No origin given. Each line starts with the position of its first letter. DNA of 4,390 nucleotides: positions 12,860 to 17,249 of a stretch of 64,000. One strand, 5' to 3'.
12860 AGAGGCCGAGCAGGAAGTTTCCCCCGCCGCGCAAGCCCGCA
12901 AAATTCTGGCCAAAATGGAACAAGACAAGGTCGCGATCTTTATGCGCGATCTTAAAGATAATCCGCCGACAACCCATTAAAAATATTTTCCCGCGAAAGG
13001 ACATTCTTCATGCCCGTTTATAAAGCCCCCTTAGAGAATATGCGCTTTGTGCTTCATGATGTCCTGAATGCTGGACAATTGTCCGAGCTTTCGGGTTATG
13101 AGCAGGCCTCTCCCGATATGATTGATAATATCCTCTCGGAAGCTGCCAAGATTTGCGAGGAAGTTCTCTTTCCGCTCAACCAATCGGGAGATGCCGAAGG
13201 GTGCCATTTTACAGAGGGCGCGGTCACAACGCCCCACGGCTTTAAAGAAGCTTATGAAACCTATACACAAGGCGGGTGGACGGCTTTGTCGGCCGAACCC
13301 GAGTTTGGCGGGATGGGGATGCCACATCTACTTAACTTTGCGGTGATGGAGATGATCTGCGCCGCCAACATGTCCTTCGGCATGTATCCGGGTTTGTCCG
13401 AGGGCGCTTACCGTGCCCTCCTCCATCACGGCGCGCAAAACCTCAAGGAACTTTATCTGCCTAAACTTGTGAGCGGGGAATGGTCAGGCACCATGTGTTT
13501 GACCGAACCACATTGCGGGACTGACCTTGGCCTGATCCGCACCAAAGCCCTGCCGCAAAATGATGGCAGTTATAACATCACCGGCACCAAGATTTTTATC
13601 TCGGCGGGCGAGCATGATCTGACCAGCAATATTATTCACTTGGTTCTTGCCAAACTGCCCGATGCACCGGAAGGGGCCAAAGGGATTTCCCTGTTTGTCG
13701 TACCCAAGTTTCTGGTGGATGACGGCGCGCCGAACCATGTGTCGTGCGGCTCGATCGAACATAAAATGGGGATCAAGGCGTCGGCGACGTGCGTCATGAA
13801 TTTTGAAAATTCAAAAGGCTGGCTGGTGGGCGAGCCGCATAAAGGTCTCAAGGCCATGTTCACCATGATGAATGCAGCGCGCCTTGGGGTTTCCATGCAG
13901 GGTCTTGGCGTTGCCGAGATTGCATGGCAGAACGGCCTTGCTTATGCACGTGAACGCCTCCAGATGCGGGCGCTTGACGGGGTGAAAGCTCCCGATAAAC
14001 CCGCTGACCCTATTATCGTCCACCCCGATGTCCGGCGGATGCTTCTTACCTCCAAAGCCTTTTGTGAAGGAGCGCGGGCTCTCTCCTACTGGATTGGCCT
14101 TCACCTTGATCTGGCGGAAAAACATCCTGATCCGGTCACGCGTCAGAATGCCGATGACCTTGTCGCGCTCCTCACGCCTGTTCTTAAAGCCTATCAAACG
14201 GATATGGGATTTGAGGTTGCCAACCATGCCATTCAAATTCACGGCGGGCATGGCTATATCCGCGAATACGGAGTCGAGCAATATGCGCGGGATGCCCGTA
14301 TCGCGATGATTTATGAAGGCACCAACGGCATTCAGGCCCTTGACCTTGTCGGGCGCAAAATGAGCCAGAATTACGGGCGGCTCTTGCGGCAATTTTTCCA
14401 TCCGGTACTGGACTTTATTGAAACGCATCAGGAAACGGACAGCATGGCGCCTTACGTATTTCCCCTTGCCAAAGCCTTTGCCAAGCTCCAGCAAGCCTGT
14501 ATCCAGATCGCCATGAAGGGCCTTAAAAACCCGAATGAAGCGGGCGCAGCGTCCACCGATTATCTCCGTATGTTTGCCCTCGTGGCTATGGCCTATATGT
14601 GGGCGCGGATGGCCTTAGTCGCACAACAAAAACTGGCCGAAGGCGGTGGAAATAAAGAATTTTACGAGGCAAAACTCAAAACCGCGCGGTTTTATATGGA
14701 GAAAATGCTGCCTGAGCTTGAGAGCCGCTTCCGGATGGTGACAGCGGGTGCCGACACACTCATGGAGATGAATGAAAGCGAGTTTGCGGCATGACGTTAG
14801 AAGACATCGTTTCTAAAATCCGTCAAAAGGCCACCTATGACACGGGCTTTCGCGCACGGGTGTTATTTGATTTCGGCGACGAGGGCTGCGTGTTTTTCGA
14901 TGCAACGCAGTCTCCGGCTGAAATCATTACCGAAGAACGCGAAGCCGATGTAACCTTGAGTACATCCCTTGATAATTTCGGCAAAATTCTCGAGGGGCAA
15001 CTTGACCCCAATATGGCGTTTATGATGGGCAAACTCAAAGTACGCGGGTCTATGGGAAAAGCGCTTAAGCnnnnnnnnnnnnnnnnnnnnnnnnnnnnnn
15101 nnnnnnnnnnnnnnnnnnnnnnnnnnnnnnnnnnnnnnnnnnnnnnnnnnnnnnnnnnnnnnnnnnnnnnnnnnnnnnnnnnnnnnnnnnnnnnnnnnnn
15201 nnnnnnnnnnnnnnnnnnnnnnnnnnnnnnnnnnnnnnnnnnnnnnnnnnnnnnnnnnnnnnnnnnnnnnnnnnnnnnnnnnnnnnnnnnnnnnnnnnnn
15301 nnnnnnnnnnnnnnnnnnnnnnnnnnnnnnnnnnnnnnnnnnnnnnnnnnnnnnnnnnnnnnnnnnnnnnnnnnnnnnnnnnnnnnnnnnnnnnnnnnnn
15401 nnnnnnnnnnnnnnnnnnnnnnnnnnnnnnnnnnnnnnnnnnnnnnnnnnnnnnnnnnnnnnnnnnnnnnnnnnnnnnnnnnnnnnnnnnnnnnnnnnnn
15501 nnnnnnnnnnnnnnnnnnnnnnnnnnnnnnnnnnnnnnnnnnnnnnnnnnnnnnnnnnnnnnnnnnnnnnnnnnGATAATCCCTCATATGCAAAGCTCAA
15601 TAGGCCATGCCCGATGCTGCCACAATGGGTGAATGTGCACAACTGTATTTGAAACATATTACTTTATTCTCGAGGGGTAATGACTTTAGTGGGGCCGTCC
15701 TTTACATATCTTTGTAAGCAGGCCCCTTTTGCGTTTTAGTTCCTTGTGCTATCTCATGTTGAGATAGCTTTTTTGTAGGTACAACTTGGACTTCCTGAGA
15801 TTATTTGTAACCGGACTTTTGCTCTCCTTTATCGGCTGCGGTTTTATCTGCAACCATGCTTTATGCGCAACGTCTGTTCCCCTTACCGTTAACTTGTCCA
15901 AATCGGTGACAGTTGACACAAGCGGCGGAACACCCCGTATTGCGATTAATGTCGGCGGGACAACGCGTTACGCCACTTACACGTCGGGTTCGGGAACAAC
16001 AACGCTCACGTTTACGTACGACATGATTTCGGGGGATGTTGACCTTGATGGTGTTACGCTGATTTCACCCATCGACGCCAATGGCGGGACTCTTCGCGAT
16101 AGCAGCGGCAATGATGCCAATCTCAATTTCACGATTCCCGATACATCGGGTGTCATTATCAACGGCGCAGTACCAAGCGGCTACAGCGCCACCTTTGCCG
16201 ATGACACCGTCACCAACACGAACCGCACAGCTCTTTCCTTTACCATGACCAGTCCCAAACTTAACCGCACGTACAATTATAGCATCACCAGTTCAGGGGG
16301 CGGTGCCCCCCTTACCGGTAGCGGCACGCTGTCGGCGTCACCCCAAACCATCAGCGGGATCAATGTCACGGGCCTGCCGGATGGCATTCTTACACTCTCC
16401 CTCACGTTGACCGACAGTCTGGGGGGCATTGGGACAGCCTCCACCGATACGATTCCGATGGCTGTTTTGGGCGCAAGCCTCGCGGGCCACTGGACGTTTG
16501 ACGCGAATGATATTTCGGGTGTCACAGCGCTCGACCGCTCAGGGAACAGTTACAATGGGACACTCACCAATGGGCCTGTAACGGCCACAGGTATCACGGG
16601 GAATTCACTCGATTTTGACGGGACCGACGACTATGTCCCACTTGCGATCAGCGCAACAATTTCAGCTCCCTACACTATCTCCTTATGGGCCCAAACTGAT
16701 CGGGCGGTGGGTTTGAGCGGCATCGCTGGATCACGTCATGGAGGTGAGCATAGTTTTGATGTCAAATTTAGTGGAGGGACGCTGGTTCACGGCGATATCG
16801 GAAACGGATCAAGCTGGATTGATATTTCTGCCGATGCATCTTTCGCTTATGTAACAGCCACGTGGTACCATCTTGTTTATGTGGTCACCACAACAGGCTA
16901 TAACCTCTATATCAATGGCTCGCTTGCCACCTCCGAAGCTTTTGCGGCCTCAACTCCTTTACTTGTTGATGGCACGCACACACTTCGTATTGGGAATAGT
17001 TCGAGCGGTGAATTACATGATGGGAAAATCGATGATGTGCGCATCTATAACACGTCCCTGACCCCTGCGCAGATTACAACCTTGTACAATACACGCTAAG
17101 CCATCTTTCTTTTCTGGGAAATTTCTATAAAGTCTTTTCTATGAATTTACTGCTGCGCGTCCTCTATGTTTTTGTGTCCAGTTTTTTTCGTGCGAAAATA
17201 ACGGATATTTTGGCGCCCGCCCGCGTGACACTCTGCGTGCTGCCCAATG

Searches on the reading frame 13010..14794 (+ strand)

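Call 108: search_protein_families(library=pfam, max_evalue=0.00001, proteins=[window:13010-14794:+])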
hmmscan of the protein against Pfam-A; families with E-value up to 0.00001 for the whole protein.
window:13010-14794:+ (594 aa): 6 families
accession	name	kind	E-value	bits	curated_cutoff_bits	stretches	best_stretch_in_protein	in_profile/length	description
PF12806.12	Acyl-CoA_dh_C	-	1.6e-38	132.1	30.3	1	464-587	3-123/124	Acetyl-CoA dehydrogenase C-terminal like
PF00441.29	Acyl-CoA_dh_1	-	8.7e-22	78.3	22.4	1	278-446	2-145/150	Acyl-CoA dehydrogenase, C-terminal domain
PF02770.24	Acyl-CoA_dh_M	-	5.9e-14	52.5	33.3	1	162-267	2-96/97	Acyl-CoA dehydrogenase, middle domain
PF02771.21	Acyl-CoA_dh_N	-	8.3e-12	45.9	22.9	1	43-157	9-113/113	Acyl-CoA dehydrogenase, N-terminal domain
PF22924.1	ACOX_C_alpha1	-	7.3e-07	29.6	27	1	287-441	4-159/169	Acyl-CoA oxidase, C-alpha1 domain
PF08028.16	Acyl-CoA_dh_2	-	9.9e-07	29.5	22.7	0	293-439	2-133/134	Acyl-CoA dehydrogenase, C-terminal domain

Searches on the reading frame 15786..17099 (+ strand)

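Call 108: search_protein_families(library=pfam, max_evalue=0.00001, proteins=[window:15786-17099:+])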
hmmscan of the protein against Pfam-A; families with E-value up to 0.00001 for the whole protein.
window:15786-17099:+ (437 aa): 1 family
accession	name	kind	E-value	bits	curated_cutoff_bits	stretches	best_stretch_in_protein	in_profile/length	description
PF13385.13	Laminin_G_3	-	1.9e-22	80.4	27.6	1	278-430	1-150/151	Concanavalin A-like lectin/glucanases superfamily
